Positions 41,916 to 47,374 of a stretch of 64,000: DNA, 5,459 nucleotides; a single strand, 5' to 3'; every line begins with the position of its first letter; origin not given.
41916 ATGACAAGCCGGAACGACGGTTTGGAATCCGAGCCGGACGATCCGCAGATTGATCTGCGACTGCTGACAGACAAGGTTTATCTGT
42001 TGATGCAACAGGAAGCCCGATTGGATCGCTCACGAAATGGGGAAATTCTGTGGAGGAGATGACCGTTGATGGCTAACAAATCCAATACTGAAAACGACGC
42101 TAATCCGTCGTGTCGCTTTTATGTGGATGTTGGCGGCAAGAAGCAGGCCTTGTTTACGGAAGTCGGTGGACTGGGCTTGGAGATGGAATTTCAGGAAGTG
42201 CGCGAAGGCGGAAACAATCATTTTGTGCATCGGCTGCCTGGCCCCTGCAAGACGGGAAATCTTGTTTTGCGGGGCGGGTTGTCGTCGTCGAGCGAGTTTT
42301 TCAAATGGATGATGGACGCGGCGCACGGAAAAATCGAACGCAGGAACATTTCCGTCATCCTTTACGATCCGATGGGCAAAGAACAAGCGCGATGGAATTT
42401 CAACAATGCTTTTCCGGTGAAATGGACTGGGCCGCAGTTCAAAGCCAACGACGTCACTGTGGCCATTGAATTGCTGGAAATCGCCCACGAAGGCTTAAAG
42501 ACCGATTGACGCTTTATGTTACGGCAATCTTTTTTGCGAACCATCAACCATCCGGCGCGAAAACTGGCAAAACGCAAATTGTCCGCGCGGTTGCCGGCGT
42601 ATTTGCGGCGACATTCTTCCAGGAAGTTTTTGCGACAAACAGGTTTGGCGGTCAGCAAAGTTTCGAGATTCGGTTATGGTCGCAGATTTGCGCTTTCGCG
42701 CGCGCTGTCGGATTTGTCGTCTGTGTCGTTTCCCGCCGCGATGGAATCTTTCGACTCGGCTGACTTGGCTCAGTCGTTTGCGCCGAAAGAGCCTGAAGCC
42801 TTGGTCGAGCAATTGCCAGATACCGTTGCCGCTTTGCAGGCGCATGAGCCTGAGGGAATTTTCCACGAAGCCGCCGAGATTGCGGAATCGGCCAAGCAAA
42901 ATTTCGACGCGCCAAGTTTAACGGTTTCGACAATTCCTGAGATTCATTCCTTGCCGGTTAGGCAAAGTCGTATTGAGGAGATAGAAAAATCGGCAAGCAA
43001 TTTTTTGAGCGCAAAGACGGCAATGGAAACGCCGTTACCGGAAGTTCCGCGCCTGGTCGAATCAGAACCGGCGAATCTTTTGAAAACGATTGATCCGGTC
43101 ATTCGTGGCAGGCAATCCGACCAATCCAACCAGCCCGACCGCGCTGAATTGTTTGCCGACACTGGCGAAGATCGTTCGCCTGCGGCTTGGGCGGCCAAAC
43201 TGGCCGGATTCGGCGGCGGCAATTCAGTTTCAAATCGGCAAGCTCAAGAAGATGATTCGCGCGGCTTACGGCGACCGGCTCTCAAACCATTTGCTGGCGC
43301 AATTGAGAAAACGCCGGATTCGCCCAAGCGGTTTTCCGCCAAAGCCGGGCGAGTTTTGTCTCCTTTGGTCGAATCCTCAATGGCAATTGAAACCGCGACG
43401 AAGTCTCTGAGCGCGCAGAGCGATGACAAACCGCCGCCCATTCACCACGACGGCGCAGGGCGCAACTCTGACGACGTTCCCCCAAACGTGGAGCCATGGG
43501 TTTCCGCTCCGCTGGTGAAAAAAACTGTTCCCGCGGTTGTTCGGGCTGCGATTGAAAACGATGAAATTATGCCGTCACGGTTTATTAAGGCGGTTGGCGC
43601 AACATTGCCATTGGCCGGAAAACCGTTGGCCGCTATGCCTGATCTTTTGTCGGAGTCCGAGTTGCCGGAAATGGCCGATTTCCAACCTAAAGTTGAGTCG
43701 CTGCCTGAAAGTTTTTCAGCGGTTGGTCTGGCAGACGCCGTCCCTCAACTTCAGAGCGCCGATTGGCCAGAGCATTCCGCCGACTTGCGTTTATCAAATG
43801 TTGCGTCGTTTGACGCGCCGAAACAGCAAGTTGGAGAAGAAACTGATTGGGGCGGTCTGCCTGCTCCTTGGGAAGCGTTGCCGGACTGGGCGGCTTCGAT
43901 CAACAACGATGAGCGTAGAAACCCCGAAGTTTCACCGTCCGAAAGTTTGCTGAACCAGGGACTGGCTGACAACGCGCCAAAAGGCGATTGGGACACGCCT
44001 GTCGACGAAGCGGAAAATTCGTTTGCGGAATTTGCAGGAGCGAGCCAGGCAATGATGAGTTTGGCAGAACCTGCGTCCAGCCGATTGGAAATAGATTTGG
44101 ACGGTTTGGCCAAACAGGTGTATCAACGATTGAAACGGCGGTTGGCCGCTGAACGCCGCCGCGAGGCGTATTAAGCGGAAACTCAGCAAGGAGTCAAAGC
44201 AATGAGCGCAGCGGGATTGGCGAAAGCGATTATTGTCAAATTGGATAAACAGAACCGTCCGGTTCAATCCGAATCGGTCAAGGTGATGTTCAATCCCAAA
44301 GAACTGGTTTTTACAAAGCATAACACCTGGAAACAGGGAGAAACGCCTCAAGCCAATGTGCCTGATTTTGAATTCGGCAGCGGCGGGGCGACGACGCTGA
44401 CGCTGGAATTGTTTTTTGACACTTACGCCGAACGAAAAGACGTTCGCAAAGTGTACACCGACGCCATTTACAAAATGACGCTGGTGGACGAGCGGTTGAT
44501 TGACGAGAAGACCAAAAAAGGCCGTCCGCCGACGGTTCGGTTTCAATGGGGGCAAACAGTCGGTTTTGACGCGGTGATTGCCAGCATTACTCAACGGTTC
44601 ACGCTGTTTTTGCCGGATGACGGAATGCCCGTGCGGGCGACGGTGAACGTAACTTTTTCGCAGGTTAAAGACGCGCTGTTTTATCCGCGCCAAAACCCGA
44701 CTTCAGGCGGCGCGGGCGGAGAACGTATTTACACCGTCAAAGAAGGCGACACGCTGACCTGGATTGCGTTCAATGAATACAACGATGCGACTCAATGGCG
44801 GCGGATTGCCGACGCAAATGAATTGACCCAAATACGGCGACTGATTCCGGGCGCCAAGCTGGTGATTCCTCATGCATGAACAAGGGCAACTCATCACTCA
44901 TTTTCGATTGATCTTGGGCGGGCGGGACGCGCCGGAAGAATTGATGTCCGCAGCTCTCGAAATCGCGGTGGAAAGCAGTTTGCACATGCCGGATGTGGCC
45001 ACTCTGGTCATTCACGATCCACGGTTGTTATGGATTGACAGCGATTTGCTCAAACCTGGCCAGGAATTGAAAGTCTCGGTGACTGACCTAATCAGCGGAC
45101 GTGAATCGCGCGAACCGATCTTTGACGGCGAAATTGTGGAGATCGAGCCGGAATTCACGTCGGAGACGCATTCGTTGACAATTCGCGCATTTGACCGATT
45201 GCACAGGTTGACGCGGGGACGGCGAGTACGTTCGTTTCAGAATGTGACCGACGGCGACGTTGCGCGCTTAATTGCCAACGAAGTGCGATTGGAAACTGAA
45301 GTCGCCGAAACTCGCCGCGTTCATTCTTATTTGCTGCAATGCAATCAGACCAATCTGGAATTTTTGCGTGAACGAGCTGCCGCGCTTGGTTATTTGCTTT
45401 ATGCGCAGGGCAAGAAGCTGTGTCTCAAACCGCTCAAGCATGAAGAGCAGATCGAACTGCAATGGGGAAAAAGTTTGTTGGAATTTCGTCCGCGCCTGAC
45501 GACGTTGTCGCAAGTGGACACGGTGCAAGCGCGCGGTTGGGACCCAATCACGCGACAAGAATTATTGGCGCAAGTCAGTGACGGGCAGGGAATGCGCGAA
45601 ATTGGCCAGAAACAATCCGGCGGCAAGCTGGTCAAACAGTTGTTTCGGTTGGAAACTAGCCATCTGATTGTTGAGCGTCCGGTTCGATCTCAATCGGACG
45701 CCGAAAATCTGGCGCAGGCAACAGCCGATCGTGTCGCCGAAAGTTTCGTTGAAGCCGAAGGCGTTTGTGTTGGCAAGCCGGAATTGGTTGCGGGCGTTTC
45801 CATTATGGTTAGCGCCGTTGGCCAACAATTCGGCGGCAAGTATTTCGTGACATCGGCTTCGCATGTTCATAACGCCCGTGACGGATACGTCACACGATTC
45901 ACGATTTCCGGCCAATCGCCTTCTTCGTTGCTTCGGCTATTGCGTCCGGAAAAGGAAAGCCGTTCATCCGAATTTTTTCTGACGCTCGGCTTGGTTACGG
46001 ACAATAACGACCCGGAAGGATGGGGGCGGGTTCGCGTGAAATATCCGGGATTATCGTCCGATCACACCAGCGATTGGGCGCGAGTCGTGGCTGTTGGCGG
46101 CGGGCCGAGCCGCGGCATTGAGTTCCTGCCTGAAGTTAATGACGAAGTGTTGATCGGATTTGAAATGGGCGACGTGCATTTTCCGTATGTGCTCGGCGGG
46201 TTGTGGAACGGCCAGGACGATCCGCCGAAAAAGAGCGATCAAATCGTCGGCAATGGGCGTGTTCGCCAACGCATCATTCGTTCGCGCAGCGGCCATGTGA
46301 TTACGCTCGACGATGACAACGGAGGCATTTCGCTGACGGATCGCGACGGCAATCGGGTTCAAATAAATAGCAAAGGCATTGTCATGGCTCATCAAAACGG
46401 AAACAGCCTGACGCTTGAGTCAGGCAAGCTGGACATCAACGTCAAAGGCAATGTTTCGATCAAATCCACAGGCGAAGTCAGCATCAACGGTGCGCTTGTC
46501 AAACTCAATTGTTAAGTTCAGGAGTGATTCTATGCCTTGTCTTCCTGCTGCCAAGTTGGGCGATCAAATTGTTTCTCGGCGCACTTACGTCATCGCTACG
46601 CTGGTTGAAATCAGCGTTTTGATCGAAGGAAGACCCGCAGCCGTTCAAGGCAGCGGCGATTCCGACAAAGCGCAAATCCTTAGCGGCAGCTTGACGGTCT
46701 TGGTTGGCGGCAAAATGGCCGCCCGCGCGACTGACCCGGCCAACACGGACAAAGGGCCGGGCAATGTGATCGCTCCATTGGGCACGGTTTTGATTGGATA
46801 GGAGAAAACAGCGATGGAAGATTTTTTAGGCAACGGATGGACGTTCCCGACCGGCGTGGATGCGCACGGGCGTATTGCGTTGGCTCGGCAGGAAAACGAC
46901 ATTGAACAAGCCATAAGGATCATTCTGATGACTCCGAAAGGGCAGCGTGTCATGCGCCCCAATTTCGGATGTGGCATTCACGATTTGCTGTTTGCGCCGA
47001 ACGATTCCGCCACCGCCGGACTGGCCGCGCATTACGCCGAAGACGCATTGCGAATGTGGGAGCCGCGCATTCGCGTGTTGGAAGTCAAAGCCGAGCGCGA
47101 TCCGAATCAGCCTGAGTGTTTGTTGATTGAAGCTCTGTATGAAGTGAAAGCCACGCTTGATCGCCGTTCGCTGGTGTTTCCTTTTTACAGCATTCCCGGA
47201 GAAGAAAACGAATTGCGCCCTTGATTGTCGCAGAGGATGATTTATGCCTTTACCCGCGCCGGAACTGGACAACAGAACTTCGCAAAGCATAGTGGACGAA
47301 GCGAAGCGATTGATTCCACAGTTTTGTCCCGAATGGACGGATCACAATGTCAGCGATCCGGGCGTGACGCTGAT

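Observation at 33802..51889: Complete capsid-less contractile injection system: eCIS hallmarks on a minimal P2-like baseplate, embedded between housekeeping genes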

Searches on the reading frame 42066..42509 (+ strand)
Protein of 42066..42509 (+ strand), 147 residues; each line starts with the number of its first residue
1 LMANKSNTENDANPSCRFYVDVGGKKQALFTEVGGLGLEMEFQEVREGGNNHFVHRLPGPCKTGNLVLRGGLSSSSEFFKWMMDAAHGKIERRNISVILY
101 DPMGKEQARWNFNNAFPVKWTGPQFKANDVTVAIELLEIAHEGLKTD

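Call 4: search_protein_families(library=pfam, proteins=[window:42066-42509:+], max_evalue=0.01)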
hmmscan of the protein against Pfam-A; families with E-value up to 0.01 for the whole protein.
window:42066-42509:+ (147 aa): 1 family
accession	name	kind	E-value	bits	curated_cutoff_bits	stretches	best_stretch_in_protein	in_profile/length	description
PF06841.18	Phage_T4_gp19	-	3.8e-42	143.7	28.2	1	14-145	1-134/134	T4-like virus tail tube protein gp19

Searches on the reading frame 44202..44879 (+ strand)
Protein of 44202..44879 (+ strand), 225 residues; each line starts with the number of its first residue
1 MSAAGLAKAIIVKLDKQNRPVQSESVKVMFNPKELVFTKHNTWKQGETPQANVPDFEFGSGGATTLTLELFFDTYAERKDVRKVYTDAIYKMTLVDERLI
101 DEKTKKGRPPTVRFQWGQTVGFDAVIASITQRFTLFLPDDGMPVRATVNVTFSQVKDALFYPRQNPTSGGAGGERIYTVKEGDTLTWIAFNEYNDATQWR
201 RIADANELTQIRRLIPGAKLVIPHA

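Call 4: search_protein_families(library=pfam, proteins=[window:44202-44879:+], max_evalue=0.01)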
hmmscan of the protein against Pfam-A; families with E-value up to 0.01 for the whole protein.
window:44202-44879:+ (225 aa): 3 families
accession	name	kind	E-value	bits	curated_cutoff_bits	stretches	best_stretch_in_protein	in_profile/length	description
PF19266.4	CIS_tube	-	2.4e-27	96.1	27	1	6-157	2-152/158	Contractile injection system tube protein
PF01476.26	LysM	-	2e-06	28.1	20.9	1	177-223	1-43/43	LysM domain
PF23457.1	LysM2_NFP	-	0.0014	19.1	36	1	177-223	8-54/56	NFP LysM2 domain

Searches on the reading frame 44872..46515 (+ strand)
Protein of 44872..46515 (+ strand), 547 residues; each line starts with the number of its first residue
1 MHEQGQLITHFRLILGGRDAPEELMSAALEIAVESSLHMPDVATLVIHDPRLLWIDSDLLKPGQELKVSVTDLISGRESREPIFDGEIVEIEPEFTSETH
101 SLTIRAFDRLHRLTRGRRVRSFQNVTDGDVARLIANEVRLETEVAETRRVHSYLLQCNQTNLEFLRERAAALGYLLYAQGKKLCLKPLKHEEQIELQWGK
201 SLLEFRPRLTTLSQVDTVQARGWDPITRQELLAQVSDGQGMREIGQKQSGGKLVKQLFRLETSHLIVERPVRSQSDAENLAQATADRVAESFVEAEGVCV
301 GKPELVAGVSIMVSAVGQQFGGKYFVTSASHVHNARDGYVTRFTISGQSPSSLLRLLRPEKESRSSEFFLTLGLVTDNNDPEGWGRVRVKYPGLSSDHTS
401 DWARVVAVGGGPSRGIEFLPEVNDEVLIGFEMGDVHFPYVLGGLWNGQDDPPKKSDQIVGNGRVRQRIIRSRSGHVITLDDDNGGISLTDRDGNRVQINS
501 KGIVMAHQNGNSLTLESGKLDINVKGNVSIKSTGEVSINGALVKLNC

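Call 4: search_protein_families(library=pfam, proteins=[window:44872-46515:+], max_evalue=0.01)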
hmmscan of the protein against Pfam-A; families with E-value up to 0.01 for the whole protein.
window:44872-46515:+ (547 aa): 4 families
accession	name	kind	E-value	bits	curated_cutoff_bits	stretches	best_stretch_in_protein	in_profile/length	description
PF04717.18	Phage_base_V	-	1.6e-24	86.5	23.8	1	372-445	2-75/75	Type VI secretion system/phage-baseplate injector OB domain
PF24032.1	YQBQ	-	2.4e-08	34.2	27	1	59-189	18-151/294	YQBQ-like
PF05954.17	Phage_GPD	-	7e-07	29.2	30.1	1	63-331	28-299/305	Phage tail baseplate hub (GPD)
PF06004.18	DUF903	-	0.0095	16.3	27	0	479-501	20-42/49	Bacterial protein of unknown function (DUF903)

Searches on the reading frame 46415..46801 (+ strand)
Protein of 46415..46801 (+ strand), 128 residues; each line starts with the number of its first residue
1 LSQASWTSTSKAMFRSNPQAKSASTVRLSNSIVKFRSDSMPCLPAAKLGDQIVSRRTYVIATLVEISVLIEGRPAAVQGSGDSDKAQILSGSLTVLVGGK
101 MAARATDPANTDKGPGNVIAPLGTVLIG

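Call 4: search_protein_families(library=pfam, proteins=[window:46415-46801:+], max_evalue=0.01)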
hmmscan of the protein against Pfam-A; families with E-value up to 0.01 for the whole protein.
window:46415-46801:+ (128 aa): 1 family
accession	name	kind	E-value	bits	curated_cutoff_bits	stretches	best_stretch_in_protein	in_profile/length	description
PF05488.18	PAAR_motif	-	7.3e-08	33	27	1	79-122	2-45/70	PAAR motif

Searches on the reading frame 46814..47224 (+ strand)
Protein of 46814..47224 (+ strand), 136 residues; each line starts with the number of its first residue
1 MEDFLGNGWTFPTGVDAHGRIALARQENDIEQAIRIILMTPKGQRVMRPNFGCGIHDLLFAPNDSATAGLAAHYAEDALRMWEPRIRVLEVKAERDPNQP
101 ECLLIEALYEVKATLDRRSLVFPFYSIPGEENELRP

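Call 4: search_protein_families(library=pfam, proteins=[window:46814-47224:+], max_evalue=0.01)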
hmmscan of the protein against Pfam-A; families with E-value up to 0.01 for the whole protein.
window:46814-47224:+ (136 aa): 1 family
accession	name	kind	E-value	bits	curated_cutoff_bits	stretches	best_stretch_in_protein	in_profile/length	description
PF04965.19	GPW_gp25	-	5.3e-24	84.3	27.2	1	26-114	3-94/96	Baseplate wedge protein gp25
